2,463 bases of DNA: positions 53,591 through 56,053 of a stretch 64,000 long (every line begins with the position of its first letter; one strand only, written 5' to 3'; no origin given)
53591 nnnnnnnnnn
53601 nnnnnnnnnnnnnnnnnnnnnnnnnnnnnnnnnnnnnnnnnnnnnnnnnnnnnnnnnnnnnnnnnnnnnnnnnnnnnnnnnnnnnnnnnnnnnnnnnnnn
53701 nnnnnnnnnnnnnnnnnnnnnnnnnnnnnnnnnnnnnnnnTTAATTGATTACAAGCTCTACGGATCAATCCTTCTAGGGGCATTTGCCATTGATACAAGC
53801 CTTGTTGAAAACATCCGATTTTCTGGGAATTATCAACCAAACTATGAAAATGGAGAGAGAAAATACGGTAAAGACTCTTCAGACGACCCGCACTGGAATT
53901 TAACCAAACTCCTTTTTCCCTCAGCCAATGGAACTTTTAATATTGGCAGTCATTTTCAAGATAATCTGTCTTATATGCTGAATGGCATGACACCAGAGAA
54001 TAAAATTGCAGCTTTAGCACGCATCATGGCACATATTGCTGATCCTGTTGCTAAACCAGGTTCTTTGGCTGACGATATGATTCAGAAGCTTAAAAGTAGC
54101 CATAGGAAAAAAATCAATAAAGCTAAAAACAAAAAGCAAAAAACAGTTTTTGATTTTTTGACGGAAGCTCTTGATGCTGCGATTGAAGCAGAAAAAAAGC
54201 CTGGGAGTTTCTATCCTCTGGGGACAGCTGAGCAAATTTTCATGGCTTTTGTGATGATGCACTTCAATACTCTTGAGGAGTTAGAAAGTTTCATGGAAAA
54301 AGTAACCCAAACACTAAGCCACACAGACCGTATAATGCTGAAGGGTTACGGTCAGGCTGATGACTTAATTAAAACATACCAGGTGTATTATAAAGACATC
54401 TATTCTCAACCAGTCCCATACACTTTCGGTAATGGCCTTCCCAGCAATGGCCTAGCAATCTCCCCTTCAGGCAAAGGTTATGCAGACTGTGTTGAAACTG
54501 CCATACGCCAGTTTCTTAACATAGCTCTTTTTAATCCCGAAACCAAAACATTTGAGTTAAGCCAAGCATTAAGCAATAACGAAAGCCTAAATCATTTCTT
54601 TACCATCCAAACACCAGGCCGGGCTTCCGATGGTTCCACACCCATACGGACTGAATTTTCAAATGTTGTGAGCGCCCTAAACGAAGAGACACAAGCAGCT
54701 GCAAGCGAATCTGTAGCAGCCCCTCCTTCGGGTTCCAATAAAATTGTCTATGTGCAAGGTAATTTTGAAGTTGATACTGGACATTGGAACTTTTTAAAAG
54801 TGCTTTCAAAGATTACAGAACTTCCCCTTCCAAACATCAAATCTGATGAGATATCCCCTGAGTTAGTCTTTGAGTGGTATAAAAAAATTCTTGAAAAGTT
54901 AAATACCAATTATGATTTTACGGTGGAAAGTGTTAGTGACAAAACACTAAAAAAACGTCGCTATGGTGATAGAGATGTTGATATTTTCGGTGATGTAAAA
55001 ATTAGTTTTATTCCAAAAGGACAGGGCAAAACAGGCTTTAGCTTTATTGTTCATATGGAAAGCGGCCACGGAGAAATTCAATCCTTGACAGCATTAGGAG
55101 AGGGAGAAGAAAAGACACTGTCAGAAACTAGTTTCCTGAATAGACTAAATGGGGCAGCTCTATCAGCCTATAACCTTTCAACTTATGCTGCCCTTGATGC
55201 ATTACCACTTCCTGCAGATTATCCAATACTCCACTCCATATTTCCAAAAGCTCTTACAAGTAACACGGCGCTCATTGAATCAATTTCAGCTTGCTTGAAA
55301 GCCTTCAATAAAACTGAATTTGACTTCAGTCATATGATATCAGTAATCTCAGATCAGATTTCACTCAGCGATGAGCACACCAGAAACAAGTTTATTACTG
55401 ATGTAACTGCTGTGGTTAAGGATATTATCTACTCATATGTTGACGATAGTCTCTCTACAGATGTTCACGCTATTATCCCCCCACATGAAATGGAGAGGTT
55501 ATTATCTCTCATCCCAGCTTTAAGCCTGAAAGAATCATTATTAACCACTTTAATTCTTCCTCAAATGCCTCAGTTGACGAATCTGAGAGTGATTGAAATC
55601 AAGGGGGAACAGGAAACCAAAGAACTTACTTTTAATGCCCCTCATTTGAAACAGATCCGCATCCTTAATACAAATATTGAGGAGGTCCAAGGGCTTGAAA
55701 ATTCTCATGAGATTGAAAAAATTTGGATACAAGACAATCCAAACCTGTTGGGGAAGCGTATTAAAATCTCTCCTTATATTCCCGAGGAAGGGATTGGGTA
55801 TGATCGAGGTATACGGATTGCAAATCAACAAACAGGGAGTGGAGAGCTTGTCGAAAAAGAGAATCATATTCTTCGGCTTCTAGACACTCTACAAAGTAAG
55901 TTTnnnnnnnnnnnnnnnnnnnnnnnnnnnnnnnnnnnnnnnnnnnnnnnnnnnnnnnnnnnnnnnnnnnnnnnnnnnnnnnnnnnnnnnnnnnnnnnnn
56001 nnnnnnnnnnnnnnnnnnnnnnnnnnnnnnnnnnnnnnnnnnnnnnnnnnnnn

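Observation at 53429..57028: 1200-aa secreted protein combining OTU/papain-like Cys/His motifs, LRR-like repeats and a Cys-rich C-terminal tail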

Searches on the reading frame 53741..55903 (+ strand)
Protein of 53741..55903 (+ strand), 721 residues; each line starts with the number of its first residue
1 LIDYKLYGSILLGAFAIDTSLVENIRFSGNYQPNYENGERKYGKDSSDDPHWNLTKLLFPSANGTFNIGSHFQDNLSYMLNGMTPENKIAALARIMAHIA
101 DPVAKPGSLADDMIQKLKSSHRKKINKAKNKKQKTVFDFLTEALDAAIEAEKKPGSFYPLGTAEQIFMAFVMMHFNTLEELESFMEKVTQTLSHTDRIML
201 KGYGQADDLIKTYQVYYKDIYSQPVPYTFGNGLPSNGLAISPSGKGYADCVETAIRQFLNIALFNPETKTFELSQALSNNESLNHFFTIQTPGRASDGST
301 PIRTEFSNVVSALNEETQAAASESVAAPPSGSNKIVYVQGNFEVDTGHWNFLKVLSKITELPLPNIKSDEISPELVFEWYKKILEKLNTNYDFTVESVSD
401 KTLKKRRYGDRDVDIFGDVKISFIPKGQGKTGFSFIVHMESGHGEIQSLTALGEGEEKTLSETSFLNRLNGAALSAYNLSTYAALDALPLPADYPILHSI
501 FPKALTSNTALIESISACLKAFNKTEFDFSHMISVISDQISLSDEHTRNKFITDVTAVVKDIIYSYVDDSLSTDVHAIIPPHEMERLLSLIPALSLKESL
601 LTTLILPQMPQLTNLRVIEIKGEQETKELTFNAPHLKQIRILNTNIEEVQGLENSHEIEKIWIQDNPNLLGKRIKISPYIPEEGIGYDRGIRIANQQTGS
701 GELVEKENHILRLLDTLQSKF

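Call 26: search_protein_representatives(alignment_id=A2)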
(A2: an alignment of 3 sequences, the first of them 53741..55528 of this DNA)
Query: 3 sequences, 617 profile positions. Proteins with E-value up to 0.001 (for the whole library): 431; up to 1e-10: 211; up to 1e-30: 87. The best 150 are listed.
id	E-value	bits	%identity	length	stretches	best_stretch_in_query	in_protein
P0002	0.0e+00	1081.7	-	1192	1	5-616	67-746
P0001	4.2e-293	990.3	-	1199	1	1-616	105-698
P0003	6.0e-262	887.4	-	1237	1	3-617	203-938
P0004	2.2e-61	224.9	-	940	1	18-552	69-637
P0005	1.7e-55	205.5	-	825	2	8-323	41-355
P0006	1.2e-52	196.0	-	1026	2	12-327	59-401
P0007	2.8e-52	194.8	-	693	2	10-318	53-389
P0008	1.2e-50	189.5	-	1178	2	11-317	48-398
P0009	2.7e-50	188.3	-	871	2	7-317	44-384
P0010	9.0e-50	186.6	-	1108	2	11-318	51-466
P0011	2.7e-48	181.7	-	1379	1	19-497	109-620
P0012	8.7e-48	180.0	-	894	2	12-318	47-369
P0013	1.2e-46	176.2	-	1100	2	11-318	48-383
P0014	2.6e-46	175.1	-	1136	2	11-318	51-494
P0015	1.1e-45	173.0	-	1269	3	142-321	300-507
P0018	1.5e-44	169.3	-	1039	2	5-318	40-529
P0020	3.6e-44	168.0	-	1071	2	11-319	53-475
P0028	3.4e-41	158.2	-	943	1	11-563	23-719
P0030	7.0e-41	157.2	-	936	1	15-552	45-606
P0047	2.8e-37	145.3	-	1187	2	7-542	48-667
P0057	1.7e-35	139.4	-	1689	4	11-76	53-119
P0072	8.6e-34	133.8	-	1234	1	3-524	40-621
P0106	8.0e-28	114.1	-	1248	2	137-569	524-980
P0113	1.9e-26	109.5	-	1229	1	12-490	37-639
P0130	4.0e-24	101.8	-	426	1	12-318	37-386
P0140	6.1e-23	97.9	-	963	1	13-583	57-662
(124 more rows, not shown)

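Call 37: search_solved_structures(query=A2, max_evalue=10)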
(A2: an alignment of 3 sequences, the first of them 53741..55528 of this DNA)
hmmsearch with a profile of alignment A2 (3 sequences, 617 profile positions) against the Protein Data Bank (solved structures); distinct sequences matched with E-value up to 10: 1.
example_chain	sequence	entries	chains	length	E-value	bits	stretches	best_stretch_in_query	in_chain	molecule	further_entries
4v7h_BX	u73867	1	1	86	3.5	9.5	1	303-340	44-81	60S ribosomal protein L35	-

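Call 39: search_protein_families(library=pfam, proteins=[P0004, P0005, P0008, P0011, P0028, P0057, P0106], max_evalue=0.001)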
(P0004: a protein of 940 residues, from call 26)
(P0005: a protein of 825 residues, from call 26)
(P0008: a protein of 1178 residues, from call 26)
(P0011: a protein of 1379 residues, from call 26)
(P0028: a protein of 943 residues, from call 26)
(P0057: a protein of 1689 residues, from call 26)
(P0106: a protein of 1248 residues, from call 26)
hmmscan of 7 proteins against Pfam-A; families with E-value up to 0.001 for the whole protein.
P0004 (940 aa): 1 family
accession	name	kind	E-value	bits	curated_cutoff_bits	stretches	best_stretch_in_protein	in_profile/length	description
PF12799.13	LRR_4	-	3.7e-07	30.6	27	0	779-810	3-34/44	Leucine Rich repeats (2 copies)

P0005 (825 aa): 1 family
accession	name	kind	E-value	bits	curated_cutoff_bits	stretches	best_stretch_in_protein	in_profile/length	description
PF23952.1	LRR_EndoS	-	7.1e-08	33.1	27.9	0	614-691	28-101/116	Endo-beta-N-acetylglucosaminidase EndoS LRR domain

P0008 (1178 aa): 7 families
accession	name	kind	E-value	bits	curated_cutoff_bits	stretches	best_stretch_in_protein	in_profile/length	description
PF12799.13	LRR_4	-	6.8e-53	175.9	27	9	720-762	1-44/44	Leucine Rich repeats (2 copies)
PF23952.1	LRR_EndoS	-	4e-22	79.1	27.9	3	790-884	27-114/116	Endo-beta-N-acetylglucosaminidase EndoS LRR domain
PF13855.12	LRR_8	-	8.7e-21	73.9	27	0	766-817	3-58/61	Leucine rich repeat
PF13306.12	LRR_5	-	4.4e-10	40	27.7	0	688-759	36-108/127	BspA type Leucine rich repeat region (6 copies)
PF23622.1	LRR_At1g61320_AtMIF1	-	2.6e-09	37.4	26.9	0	1010-1102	92-182/384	At1g61320/AtMIF1, LRR domain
PF25019.1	LRR_R13L1-DRL21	-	2.8e-07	30.9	27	0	831-950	2-125/127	R13L1/DRL21 LRRs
PF24048.1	LRR_NXF1-5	-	0.00021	21.3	30.5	0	1010-1064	54-104/142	NXF1/2/3/5 leucine-rich repeat domain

P0011 (1379 aa): 0 families

P0028 (943 aa): 4 families
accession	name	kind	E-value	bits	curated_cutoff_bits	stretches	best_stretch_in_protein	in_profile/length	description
PF12799.13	LRR_4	-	1.3e-11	44.7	27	0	792-833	1-43/44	Leucine Rich repeats (2 copies)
PF13855.12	LRR_8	-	7.3e-07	29.3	27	2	859-909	3-57/61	Leucine rich repeat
PF23952.1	LRR_EndoS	-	3.7e-06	27.6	27.9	1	801-886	32-113/116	Endo-beta-N-acetylglucosaminidase EndoS LRR domain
PF24758.1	LRR_At5g56370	-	3.1e-05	24.2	27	1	811-886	83-164/227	FBD-associated F-box protein At5g56370, LRR repeats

P0057 (1689 aa): 6 families
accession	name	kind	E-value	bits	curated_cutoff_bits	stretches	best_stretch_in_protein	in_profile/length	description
PF12799.13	LRR_4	-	6.5e-21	74.3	27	0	1525-1558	1-33/44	Leucine Rich repeats (2 copies)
PF23952.1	LRR_EndoS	-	5e-13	49.7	27.9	1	1484-1564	27-108/116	Endo-beta-N-acetylglucosaminidase EndoS LRR domain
PF25019.1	LRR_R13L1-DRL21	-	3.3e-07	30.7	27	0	1538-1646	16-125/127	R13L1/DRL21 LRRs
PF23598.1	LRR_14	-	4.2e-07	29.5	40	1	1336-1645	17-321/353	Leucine-rich repeat region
PF13855.12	LRR_8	-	8.6e-05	22.7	27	0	1337-1372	21-58/61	Leucine rich repeat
PF25013.1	LRR_Zer-1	-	0.00017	22.2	27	0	1359-1430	4-76/137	Zer-1-like, Leucine-rich repeats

P0106 (1248 aa): 1 family
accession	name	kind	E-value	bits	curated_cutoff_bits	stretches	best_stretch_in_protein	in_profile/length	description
PF13516.12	LRR_6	-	1e-10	41.3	23.4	1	1153-1175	2-24/24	Leucine Rich repeat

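Call 40: list_cluster_members(proteins=[P0004, P0005, P0006, P0007, P0008, P0009, P0010, P0011, P0012, P0028])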
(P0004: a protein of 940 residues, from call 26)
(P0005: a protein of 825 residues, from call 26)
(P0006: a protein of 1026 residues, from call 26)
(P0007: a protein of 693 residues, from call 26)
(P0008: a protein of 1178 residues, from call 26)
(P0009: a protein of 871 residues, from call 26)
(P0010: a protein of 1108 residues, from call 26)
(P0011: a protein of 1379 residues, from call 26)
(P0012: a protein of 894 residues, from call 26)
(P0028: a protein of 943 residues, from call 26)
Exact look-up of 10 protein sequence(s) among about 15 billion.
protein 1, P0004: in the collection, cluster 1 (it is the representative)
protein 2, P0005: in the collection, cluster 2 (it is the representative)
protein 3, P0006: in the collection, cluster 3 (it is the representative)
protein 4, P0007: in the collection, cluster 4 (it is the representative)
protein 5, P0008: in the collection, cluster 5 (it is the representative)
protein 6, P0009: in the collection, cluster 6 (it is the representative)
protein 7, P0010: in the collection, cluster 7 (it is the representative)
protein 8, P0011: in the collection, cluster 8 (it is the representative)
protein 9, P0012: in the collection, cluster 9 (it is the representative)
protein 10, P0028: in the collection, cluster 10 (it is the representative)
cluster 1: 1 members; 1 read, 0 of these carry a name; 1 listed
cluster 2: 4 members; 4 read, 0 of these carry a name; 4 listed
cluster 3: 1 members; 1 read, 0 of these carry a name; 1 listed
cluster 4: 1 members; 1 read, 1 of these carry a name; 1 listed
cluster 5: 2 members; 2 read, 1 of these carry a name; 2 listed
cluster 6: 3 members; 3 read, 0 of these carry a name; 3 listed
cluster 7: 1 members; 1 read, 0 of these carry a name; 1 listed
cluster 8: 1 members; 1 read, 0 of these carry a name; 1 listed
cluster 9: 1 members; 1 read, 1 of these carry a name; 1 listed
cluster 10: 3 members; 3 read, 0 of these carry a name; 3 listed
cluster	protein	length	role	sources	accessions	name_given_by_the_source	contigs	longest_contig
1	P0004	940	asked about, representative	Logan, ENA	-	-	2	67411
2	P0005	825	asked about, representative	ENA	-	-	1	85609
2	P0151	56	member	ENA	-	-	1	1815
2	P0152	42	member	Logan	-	-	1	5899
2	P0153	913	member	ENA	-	-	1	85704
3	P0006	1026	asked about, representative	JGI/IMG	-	-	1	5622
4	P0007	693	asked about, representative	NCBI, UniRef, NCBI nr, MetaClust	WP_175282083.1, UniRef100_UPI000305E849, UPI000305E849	hypothetical protein [Candidatus Odyssella thessalonicensis] | hypothetical protein n=1 Tax=Candidatus Odyssella thessalonicensis TaxID=84647 ... | status=active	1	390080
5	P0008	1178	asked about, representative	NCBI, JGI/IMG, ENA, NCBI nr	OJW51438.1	MAG: hypothetical protein BGO67_06750 [Alphaproteobacteria bacterium 41-28]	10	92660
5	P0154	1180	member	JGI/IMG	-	-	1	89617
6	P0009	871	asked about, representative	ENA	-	-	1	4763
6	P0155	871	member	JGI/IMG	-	-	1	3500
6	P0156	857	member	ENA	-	-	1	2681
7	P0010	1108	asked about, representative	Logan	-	-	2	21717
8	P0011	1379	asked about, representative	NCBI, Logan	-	-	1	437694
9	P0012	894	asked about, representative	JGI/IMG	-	hypothetical protein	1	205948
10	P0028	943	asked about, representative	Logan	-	-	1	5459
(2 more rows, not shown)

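Call 42: predict_structure(alignment_id=A4)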
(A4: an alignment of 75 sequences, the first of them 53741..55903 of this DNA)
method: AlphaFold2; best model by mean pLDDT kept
length: 721 residues; sequences in the alignment: 75
mean_pLDDT: 83.8   pTM: 0.87
mean pLDDT of the five models: 83.8, 82.3, 81.5, 81.1, 80.5
residues with pLDDT >= 90: 382; 70-90: 206; 50-70: 88; < 50: 45
segments of 3 or more residues with pLDDT < 50: 1-4, 199-201, 317-320, 456-459, 683-688, 701-721
pLDDT, mean of each block of 10 residues (from residue 1): 63 89 96 93 95 96 85 87 93 92 71 84 85 92 95 93 95 92 91 65 69 76 87 87 89 97 95 86 95 90 94 69 60 87 94 96 91 96 96 90 77 90 88 94 92 61 58 64 63 87 89 94 91 93 90 93 81 62 88 91 87 93 89 93 93 90 89 73 47 56 40 39 34
secondary structure, 60 per line:
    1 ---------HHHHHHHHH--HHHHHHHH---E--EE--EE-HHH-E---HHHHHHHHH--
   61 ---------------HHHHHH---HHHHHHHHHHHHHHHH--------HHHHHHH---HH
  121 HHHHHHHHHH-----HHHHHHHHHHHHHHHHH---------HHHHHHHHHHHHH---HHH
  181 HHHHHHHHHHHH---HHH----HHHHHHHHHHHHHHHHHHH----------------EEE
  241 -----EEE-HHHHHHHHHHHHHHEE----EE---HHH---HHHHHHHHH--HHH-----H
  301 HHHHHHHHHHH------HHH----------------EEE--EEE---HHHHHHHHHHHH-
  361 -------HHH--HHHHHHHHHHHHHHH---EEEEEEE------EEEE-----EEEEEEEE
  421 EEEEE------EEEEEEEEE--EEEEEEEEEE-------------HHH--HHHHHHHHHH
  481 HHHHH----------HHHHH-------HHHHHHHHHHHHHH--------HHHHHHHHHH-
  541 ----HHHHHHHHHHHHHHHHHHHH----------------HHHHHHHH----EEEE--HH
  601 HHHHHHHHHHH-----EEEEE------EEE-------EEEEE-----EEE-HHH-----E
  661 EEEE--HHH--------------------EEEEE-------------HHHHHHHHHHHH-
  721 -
elements in order (helices of 4 or more, strands of 3 or more residues): H10-18 H21-28 H50-58 H76-81 H85-100 H109-115 H119-130 H136-152 H162-174 H178-192 H203-221 E238-240 E246-248 H250-263 H281-289 H300-311 E337-339 E342-344 H348-359 H373-387 E391-397 E404-407 E413-425 E432-440 E443-452 H471-485 H496-500 H508-521 H530-539 H545-564 H581-588 E593-596 H599-611 E617-621 E628-630 E638-642 E648-650 E660-664 E690-694 H708-719

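Call 46: fold_search(model_id=the predicted structure, library=pdb)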
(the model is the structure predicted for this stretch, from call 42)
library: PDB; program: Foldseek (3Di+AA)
matches with E <= 10: 325; with E <= 0.001: 0
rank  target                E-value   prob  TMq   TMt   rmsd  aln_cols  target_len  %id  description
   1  7wkk_B                3.7e-02  0.13  0.12  0.08  22.0       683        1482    9  Cryo-EM structure of the IR subunit from X. laevis NPC (released 2022-03-30)
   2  7elc_A                9.6e-02  0.06  0.08  0.05  30.4       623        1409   10  Structure of monomeric complex of MACV L bound to Z and 3'-vRNA (released 2021-05-05)
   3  3qnf_B                1.3e-01  0.08  0.10  0.10  21.2       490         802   13  Crystal structure of the open state of human endoplasmic reticulum aminopeptidase 1 ERAP1 (released 2011-02-23)
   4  8sxn_C                1.5e-01  0.44  0.11  0.10  15.2       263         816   11  Structure of NLRP3 and NEK7 complex (released 2024-02-14)
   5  8r6w_A                2.7e-01  0.07  0.10  0.05  23.7       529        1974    8  Structure of the SFTSV L protein in a transcription-priming state with bound capped RNA [TRANSCRIPTION-PRIMING] (released 2024-04-24)
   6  9d9z_B                3.2e-01  0.07  0.12  0.04  23.5       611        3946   11  Structure of human UBR4-KCMF1-CaM E3 ligase complex (Silencing Factor of the Integrated stress response, SiFI) (released 2025-06-11)
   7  7bii_B                3.2e-01  0.04  0.08  0.04  29.1       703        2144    8  Crystal structure of Nematocida HUWE1 (released 2021-07-28)
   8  9xrl_2                3.5e-01  0.20  0.09  0.07  16.4       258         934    8  Structure of mouse cytoplasmic lattice (CPL) repeating unit (released 2026-03-18)
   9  3qnf_C                4.2e-01  0.07  0.13  0.12  20.8       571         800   11  Crystal structure of the open state of human endoplasmic reticulum aminopeptidase 1 ERAP1 (released 2011-02-23)
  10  9l4k_A                4.6e-01  0.09  0.08  0.07  14.9       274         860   10  Structure of human NLRP2-TLE6-OOEP complex (released 2025-10-01)
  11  6q4p_A                4.8e-01  0.02  0.07  0.06  28.6       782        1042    9  Fusidic acid bound AcrB_N298A (released 2019-11-13)
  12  4z64_A                5.1e-01  0.96  0.10  0.11   3.4        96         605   16  the plant peptide hormone receptor complex in arabidopsis (released 2016-03-02)
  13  3oja_A                5.3e-01  0.35  0.08  0.12   5.4       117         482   12  Crystal structure of LRIM1/APL1C complex (released 2010-09-22)
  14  3zjy_B                5.3e-01  0.04  0.10  0.09  25.4       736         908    9  Crystal Structure of Importin 13 - RanGTP - eIF1A complex (released 2013-04-10)
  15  9qwu_B                5.6e-01  0.04  0.09  0.08  30.3       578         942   11  Cryo-EM structure of the human UBR4/KCMF1/CALM1 complex (CALM1 focused refinement) (released 2025-09-03)
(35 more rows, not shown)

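Call 65: list_cluster_members(proteins=[P0015, P0018, P0020, P0030, P0047, P0057, P0072, P0106, P0113, P0140])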
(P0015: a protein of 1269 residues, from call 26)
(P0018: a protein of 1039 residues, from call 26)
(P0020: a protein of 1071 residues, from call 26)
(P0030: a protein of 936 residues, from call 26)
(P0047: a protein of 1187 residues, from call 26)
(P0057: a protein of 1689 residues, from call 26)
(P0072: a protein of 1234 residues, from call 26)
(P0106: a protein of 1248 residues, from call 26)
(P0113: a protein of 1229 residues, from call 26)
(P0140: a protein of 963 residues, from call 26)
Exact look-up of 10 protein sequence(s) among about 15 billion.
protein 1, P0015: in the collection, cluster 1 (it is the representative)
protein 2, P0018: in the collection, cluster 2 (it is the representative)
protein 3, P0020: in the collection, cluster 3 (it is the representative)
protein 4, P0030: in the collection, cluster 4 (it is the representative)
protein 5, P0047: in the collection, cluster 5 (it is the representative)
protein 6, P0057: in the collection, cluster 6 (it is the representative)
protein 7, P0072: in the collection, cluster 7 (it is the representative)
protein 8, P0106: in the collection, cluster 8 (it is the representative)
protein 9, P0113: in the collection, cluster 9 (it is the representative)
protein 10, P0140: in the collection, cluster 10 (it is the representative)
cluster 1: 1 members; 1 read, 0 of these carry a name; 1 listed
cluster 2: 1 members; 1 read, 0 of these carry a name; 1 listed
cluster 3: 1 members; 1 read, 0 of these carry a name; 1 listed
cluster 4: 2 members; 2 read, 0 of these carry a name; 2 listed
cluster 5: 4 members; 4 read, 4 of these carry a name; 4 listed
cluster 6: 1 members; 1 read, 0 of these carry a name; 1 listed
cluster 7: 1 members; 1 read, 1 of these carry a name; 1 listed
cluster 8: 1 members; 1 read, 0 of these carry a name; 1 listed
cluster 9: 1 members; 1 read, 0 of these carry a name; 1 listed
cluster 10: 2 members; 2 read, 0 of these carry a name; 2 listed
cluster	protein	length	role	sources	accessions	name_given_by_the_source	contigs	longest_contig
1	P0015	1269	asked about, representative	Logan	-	-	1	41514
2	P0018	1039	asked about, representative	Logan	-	-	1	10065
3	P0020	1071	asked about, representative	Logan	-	-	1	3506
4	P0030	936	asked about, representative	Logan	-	-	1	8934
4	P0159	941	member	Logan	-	-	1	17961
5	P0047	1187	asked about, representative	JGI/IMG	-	hypothetical protein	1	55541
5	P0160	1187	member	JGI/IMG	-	hypothetical protein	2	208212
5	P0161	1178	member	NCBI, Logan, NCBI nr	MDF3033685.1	MAG: hypothetical protein K0R76_639 [Alphaproteobacteria bacterium] | hypothetical protein [Alphaproteobacteria bacterium]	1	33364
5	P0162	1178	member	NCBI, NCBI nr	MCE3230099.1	MAG: hypothetical protein K0R52_27 [Alphaproteobacteria bacterium] | hypothetical protein [Alphaproteobacteria bacterium]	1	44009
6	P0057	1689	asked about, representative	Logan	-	-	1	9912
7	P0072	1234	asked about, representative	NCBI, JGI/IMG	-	hypothetical protein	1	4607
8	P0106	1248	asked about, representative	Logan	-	-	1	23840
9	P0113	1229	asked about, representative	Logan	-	-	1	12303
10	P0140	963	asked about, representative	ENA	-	-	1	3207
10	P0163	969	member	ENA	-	-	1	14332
